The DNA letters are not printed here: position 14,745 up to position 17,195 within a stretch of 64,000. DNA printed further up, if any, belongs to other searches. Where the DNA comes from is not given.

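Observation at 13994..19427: Unusually short Cys-x-Glu glycyl-radical enzyme with its own activase, AraC regulator, small protein and AEC transporter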

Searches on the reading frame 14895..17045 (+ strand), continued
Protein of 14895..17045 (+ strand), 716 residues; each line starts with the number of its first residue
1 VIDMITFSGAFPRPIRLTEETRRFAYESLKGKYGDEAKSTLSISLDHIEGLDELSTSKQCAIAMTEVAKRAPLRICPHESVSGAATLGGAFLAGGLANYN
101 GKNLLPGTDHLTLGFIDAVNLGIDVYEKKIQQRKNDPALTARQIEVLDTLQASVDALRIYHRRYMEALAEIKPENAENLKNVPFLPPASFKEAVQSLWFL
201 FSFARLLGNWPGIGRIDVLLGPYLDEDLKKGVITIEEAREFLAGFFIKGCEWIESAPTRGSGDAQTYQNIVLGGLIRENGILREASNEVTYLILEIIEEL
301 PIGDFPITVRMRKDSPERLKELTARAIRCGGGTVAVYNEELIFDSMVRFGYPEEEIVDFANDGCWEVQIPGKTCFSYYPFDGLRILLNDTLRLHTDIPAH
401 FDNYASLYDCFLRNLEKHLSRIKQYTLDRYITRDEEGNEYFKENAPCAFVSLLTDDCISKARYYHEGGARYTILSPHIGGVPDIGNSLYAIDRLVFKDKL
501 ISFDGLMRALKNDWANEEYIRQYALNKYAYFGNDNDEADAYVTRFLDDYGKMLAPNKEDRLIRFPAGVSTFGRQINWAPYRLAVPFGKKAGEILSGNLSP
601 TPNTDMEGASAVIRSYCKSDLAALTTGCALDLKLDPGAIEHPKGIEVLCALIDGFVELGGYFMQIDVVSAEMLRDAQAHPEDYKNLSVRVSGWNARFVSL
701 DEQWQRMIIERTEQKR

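Call 33: fold_search(model_id=the predicted structure, library=pdb)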
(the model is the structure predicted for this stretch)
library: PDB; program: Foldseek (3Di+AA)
matches with E <= 10: 345; with E <= 0.001: 74
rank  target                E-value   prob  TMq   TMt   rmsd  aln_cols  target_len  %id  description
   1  5i2g_B                4.9e-39  1.00  0.83  0.75   4.8       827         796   24  1,2-propanediol Dehydration in Roseburia inulinivorans; Structural Basis for Substrate and Enantiomer Selectivity (released 2016-06-01)
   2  5i2g_A                2.6e-38  1.00  0.83  0.75   4.8       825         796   23  1,2-propanediol Dehydration in Roseburia inulinivorans; Structural Basis for Substrate and Enantiomer Selectivity (released 2016-06-01)
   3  1r8w_A                1.1e-37  1.00  0.82  0.75   4.6       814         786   23  Native structure of the B12-independent glycerol dehydratase from clostridium butyricum (released 2004-06-01)
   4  8id7                  2.2e-37  1.00  0.83  0.74   4.6       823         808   22  Crystal structure of YbiW in complex with 1,5-anhydroglucitol-6-phosphate in Escherichia coli (released 2024-10-02)
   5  5i2a_B                2.3e-37  1.00  0.82  0.71   5.3       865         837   23  1,2-propanediol Dehydration in Roseburia inulinivorans; Structural Basis for Substrate and Enantiomer Selectivity (released 2016-06-01)
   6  9rcp_B                3.9e-37  1.00  0.83  0.75   4.5       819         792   21  1,2-propanediol dehydratase with 0.1 % 1,3-propanediol additive (released 2025-06-11)
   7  9rco_A                4.7e-37  1.00  0.82  0.74   5.2       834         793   21  1,2-propanediol dehydratase with 0.1 % glycerol additive (released 2025-06-11)
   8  5i2a_A                1.2e-36  1.00  0.81  0.70   5.2       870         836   22  1,2-propanediol Dehydration in Roseburia inulinivorans; Structural Basis for Substrate and Enantiomer Selectivity (released 2016-06-01)
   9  5fay_A                2.5e-36  1.00  0.83  0.74   4.5       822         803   20  Y208F mutant of choline TMA-lyase (released 2016-09-28)
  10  6vue_A                2.8e-36  1.00  0.82  0.73   4.6       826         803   21  wild-type choline TMA lyase in complex with 1-methyl-1,2,3,6-tetrahydropyridin-3-ol (released 2020-11-04)
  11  9rcq_A                3.0e-36  1.00  0.83  0.74   4.7       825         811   21  1,2-propanediol dehydratase with no ligand additives (released 2025-06-11)
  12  5fau_B                3.0e-36  1.00  0.83  0.75   4.7       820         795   21  wild-type choline TMA lyase in complex with choline (released 2016-09-28)
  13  5fau_A                3.6e-36  1.00  0.83  0.75   4.3       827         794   20  wild-type choline TMA lyase in complex with choline (released 2016-09-28)
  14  5fav_A                5.6e-36  1.00  0.82  0.74   4.7       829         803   20  E491Q mutant of choline TMA-lyase (released 2016-09-28)
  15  5kdp_A                5.9e-36  1.00  0.82  0.73   4.6       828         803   20  E491A mutant of choline TMA-lyase (released 2016-09-28)
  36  8id1                  1.2e-33  1.00  0.81  0.74   4.8       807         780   22  Crystal structure of N-Methyl-cis-4-hydroxy-L-proline dehydratase in Intestinibacter bartlettii (released 2024-03-27)
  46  7e7l_B                6.0e-28  1.00  0.77  0.72   7.3       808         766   19  The crystal structure of arylacetate decarboxylase from Olsenella scatoligenes. (released 2021-07-28)
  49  2y8n_A                5.6e-27  1.00  0.75  0.63   6.2       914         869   18  Crystal structure of glycyl radical enzyme (released 2011-09-21)
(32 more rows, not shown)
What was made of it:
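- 14904..17045 (+): Compact glycyl radical enzyme, 713 aa (716 aa if translation starts at GTG 14895). Foldseek TM 0.79-0.83 to GRE eliminases and isomerases (call 33).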

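Call 48: search_protein_representatives(protein=window:14904-17045:+)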
Query: 713 residues. Proteins with E-value up to 0.001 (for the whole library): 5465; up to 1e-10: 2970; up to 1e-30: 1286. The best 150 are listed.
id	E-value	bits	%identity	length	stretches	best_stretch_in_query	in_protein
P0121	1.7e-228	776.9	51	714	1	9-711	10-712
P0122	6.7e-194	662.6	48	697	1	24-710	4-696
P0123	2.5e-178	611.1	48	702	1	13-712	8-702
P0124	3.5e-173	594.1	43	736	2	7-405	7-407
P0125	3.5e-171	587.5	43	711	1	4-709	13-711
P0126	1.8e-168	578.5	45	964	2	134-711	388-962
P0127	1.9e-166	571.9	47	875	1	58-712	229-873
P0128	1.1e-163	562.7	43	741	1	13-712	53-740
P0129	1.1e-162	559.4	44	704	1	13-713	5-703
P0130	1.7e-156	539.0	41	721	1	7-710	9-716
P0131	4.5e-155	534.2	41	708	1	5-710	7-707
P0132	1.4e-152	526.0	41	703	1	12-712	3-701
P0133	3.4e-152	524.7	41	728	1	9-711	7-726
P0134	2.0e-150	518.9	43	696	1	22-711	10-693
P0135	2.6e-144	498.7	46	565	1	152-712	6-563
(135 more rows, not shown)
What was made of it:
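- Scores then drop to 317 bits or less for other GREs (call 48).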

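Call 51: search_protein_families(library=pfam, alignment_id=A3, max_evalue=0.00001)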
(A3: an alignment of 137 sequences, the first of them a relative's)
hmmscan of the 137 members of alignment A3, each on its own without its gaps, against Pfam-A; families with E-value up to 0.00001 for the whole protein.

A. member 1, L011:6-782:+ (259 aa): 2 families
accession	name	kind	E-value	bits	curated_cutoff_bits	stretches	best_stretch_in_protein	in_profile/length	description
PF20921.3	DUF1846_C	-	1.2e-67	226.9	27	1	107-257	3-153/153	Domain of unknown function DUF1846, C-terminal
PF08903.17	DUF1846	-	2e-44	152.2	27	1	1-100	233-332/333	Domain of unknown function DUF1846, N-terminal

B. families by the number of members that match (of 137 scanned): 137 families (the first 25 are shown)
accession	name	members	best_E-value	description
PF08903.17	DUF1846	2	3.9e-180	Domain of unknown function DUF1846, N-terminal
PF10609.15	ParA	2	7.2e-87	NUBPL iron-transfer P-loop NTPase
PF19620.4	DUF6125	2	3.7e-69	Family of unknown function (DUF6125)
PF20921.3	DUF1846_C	2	1.2e-67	Domain of unknown function DUF1846, C-terminal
PF13614.12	AAA_31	2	1.7e-65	AAA domain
PF11187.14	Mbeg1-like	2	1.7e-55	Mbeg1-like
PF01261.30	AP_endonuc_2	2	1.7e-35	Xylose isomerase-like TIM barrel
PF00370.27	FGGY_N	2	6.7e-33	FGGY family of carbohydrate kinases, N-terminal domain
PF08757.17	CotH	2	5.9e-32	CotH kinase protein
PF01656.29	CbiA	2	1.2e-29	CobQ/CobB/MinD/ParA nucleotide binding domain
PF10035.14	DUF2179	2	1.5e-15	Uncharacterized protein conserved in bacteria (DUF2179)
PF01381.28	HTH_3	2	4.3e-15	Helix-turn-helix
PF00156.33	Pribosyltran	2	2.4e-10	Phosphoribosyl transferase domain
PF13401.12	AAA_22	2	4.3e-09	AAA domain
PF13560.12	HTH_31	2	1e-08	Helix-turn-helix domain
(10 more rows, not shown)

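Call 63: search_protein_families(library=pfam, proteins=[P0126, P0127, P0124, P0128], max_evalue=0.001)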
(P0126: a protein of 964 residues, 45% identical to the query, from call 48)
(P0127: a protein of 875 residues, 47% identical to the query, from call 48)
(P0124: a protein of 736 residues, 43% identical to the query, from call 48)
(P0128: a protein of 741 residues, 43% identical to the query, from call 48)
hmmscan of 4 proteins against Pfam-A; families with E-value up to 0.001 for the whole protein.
P0126 (964 aa): 4 families
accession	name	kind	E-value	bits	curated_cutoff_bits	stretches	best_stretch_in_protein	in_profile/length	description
PF02901.20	PFL-like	-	1.6e-92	311.7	24.3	1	396-811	197-631/647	Pyruvate formate lyase-like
PF01228.26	Gly_radical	-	4.3e-25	88.7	22.2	1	843-945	2-105/106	Glycine radical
PF13385.13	Laminin_G_3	-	8e-21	75.2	27.6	1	215-350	17-150/151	Concanavalin A-like lectin/glucanases superfamily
PF02210.31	Laminin_G_2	-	1.1e-05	26.3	22.9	1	269-340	44-123/126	Laminin G domain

P0127 (875 aa): 2 families
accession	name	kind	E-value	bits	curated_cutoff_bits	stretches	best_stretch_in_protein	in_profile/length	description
PF02901.20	PFL-like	-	9e-98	329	24.3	1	271-729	157-641/647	Pyruvate formate lyase-like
PF01228.26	Gly_radical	-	5.9e-23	81.9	22.2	1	755-855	4-105/106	Glycine radical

P0124 (736 aa): 2 families
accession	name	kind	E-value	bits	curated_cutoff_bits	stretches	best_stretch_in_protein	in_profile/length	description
PF02901.20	PFL-like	-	6.4e-93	313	24.3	1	101-589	154-639/647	Pyruvate formate lyase-like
PF01228.26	Gly_radical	-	2.3e-18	67.1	22.2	1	614-717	2-106/106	Glycine radical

P0128 (741 aa): 2 families
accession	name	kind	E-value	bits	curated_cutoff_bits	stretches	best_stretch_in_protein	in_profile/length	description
PF02901.20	PFL-like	-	4e-97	326.9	24.3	1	134-596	153-640/647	Pyruvate formate lyase-like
PF01228.26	Gly_radical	-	1.2e-24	87.3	22.2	1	621-722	3-105/106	Glycine radical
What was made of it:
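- Tried and rejected: The other has no extra domain (call 63).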
